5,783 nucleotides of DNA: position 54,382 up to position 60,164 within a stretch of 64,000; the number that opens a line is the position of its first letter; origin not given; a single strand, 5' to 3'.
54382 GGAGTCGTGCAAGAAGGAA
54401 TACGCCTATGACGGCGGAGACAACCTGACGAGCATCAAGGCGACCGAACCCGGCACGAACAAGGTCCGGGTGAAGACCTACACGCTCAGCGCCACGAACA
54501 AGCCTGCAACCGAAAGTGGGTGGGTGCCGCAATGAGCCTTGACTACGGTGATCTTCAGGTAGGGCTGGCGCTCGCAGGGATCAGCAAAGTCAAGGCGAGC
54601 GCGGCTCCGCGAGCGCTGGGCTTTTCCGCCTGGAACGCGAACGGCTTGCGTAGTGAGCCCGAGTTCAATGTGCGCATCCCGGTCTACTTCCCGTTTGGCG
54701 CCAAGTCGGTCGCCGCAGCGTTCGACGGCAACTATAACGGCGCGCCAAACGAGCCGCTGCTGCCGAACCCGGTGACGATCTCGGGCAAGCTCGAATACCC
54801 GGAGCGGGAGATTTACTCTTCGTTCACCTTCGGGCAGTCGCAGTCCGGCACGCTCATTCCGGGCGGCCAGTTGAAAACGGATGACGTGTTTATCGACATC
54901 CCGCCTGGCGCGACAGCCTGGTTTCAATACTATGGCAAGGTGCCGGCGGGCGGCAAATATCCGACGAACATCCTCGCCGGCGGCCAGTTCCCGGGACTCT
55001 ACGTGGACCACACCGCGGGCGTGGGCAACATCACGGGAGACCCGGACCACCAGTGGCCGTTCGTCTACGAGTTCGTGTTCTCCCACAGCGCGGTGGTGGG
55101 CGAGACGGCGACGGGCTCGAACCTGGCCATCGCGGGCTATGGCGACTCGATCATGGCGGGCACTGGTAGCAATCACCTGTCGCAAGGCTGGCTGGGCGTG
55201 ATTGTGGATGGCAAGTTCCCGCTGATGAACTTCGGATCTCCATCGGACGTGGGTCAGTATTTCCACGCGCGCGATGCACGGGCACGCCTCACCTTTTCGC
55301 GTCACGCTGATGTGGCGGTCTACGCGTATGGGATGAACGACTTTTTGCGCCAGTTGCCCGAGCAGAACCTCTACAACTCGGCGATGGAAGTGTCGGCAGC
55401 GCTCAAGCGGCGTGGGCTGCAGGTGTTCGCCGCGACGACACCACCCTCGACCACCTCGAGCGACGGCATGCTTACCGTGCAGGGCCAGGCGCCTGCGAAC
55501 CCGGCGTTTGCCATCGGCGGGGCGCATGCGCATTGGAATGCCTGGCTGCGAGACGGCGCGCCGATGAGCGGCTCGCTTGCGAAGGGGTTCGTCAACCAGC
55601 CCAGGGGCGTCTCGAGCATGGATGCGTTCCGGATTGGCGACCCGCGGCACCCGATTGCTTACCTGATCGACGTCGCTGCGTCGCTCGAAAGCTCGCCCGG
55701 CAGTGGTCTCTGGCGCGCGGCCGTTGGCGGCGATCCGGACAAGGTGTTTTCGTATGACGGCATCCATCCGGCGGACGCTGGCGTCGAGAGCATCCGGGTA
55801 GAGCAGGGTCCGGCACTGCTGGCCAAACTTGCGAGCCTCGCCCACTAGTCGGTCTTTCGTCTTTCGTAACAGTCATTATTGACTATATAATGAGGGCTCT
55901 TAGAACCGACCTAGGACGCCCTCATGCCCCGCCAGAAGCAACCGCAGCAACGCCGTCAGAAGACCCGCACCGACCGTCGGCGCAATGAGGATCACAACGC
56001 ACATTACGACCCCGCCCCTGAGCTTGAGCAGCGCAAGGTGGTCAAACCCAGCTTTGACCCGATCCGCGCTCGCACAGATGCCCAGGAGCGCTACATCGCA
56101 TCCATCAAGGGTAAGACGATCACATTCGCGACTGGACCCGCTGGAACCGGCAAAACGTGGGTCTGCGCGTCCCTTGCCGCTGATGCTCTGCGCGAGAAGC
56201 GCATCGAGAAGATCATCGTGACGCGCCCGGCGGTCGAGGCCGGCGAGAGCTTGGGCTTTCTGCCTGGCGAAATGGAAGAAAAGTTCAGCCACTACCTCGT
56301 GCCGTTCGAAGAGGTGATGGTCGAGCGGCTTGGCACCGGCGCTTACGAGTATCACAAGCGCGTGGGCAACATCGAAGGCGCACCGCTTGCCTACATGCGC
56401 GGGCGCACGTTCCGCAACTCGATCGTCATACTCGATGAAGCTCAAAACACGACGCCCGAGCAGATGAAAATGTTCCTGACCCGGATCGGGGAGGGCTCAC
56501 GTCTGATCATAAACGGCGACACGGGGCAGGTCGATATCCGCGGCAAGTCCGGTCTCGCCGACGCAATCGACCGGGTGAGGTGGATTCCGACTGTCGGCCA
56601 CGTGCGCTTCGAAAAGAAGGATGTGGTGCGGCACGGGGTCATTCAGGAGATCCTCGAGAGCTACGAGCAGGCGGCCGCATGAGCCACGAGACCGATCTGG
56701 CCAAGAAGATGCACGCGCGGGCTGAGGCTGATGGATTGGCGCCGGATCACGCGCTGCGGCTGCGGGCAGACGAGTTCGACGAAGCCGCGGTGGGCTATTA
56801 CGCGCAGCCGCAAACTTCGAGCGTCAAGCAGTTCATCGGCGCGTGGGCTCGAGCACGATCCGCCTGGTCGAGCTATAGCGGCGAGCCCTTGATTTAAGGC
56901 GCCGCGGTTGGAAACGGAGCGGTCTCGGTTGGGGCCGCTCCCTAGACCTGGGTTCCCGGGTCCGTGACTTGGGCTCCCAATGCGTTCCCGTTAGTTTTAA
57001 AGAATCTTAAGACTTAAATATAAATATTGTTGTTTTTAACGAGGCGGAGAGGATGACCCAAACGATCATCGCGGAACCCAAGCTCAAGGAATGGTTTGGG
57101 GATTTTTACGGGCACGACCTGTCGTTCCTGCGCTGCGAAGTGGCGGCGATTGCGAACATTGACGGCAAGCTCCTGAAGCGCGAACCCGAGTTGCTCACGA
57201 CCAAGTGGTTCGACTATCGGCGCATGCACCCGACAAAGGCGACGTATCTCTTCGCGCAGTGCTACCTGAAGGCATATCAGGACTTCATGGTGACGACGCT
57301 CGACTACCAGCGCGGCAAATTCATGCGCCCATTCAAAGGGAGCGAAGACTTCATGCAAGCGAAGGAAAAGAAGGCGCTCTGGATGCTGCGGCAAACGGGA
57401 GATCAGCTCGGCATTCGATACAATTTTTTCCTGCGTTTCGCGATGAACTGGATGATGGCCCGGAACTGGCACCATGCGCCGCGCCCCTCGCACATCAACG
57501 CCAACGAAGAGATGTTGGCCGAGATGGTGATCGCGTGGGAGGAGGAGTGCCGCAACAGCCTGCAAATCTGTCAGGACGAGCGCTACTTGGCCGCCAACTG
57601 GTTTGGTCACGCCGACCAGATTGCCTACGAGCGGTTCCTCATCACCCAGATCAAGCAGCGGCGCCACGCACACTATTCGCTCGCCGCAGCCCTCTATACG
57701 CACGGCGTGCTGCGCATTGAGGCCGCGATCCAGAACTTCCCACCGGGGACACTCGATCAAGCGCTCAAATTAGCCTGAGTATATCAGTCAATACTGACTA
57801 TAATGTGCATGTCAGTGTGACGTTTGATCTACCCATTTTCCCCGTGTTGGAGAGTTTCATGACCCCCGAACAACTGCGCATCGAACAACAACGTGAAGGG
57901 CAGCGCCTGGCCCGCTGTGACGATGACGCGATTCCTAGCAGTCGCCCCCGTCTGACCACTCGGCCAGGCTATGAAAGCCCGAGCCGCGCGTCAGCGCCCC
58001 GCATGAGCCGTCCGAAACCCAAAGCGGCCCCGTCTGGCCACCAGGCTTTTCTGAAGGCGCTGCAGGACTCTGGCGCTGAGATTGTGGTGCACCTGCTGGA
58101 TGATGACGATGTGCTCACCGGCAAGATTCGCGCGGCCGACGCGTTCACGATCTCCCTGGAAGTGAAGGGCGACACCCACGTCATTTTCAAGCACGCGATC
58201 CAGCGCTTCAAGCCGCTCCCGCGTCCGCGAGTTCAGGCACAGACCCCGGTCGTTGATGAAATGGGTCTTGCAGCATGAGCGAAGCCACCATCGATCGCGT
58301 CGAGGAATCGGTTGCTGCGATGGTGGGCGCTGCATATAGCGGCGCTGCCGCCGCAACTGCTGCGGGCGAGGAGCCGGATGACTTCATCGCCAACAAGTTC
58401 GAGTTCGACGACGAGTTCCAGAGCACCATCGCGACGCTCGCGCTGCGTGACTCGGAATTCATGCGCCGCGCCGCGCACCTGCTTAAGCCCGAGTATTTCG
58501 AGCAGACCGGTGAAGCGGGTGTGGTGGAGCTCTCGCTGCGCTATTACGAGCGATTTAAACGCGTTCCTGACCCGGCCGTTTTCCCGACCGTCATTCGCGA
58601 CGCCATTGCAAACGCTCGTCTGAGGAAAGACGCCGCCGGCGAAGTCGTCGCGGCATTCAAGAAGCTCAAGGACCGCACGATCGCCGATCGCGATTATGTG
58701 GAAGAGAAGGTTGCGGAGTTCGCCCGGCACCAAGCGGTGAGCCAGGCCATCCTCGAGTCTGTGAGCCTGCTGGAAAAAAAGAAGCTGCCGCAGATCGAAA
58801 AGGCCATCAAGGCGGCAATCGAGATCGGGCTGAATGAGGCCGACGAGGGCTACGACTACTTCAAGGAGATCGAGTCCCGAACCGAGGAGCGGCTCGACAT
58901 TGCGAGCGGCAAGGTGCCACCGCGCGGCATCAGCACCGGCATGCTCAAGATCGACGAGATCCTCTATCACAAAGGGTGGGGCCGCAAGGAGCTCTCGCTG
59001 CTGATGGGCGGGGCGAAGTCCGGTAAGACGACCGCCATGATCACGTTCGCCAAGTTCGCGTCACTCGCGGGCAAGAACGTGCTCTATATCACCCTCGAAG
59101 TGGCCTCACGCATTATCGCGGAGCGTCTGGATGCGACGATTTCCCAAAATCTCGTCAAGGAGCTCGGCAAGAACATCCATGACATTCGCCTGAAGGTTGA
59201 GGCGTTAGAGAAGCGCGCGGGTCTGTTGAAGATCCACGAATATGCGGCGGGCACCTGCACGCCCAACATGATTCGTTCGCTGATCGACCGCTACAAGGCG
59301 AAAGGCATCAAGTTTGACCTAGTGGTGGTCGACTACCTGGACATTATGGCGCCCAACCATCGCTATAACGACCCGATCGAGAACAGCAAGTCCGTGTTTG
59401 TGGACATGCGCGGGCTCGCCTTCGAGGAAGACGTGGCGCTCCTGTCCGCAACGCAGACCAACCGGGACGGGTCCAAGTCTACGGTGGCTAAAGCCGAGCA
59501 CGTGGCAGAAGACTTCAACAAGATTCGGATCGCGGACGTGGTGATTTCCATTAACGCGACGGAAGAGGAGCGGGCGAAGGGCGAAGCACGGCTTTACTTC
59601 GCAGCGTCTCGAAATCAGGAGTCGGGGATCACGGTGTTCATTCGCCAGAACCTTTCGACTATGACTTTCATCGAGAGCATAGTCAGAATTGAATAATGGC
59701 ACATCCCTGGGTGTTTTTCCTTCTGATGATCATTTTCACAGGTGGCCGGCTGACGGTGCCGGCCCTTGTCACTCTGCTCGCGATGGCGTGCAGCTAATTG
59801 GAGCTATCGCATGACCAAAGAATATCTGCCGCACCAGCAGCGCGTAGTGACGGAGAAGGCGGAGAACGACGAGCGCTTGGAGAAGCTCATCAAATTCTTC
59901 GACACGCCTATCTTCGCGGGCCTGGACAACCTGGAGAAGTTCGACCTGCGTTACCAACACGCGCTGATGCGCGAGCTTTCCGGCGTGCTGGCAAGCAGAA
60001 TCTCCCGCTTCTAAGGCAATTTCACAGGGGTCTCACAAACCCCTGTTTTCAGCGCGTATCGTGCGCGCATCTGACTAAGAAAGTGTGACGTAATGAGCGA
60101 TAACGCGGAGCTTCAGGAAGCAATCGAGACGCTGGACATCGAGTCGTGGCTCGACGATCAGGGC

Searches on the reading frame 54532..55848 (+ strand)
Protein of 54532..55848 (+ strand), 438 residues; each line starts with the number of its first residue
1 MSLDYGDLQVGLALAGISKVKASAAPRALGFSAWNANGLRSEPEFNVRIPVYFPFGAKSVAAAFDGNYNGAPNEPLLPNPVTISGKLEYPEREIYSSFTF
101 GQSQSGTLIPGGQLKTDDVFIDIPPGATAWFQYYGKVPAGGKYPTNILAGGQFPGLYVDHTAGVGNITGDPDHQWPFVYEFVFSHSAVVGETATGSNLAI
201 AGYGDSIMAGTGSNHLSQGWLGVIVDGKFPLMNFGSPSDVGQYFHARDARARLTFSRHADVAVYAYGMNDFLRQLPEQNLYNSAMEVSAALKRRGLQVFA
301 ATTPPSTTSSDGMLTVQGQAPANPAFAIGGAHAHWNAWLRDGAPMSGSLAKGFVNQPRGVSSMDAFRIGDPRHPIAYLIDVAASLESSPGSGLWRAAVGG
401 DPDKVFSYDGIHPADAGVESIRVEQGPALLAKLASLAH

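Call 14: search_protein_families(library=pfam, proteins=[window:54532-55848:+], max_evalue=0.01)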
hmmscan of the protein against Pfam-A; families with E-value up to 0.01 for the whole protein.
window:54532-55848:+ (438 aa): 1 family
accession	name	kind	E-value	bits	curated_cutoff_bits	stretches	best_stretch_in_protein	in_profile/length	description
PF13472.12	Lipase_GDSL_2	-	4.3e-07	31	32.9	1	203-341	2-137/178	GDSL-like Lipase/Acylhydrolase family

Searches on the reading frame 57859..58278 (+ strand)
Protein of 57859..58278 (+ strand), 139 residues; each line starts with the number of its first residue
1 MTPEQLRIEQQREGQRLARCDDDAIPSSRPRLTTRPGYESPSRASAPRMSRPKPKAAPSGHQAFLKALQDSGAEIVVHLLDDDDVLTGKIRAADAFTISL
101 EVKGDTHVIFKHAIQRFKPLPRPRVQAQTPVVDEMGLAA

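Call 14: search_protein_families(library=pfam, proteins=[window:57859-58278:+], max_evalue=0.01)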
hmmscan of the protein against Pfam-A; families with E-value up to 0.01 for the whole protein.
window:57859-58278:+ (139 aa): 1 family
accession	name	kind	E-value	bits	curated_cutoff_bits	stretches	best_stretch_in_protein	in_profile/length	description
PF17209.9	Hfq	-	1.5e-09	37.8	27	1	63-119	4-59/64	Hfq protein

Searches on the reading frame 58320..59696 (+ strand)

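Call 14: search_protein_families(library=pfam, proteins=[window:58320-59696:+], max_evalue=0.01)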
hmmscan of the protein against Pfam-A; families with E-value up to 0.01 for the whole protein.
window:58320-59696:+ (458 aa): 4 families
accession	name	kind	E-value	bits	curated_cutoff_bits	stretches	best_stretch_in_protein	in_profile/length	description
PF03796.21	DnaB_C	-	2.5e-13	50.4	27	1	203-388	1-186/255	DnaB-like helicase C terminal domain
PF06745.19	ATPase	-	1.7e-06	28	26.6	1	205-272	2-61/231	KaiC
PF13481.12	AAA_25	-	1e-05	25.7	27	1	216-383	26-193/195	AAA domain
PF13479.12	AAA_24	-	0.0041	17.4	27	0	227-343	6-76/195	AAA domain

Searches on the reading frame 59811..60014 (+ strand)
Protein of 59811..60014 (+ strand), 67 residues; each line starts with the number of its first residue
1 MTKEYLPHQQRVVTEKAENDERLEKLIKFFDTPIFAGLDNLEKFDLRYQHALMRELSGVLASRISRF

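Call 14: search_protein_families(library=pfam, proteins=[window:59811-60014:+], max_evalue=0.01)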
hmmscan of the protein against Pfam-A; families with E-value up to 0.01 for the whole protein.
window:59811-60014:+ (67 aa): 1 family
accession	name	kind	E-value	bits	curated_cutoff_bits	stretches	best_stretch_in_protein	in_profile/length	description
PF21825.2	crAss001_48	-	2.1e-14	53.6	24.8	1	7-66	2-61/61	crAss001_48 related protein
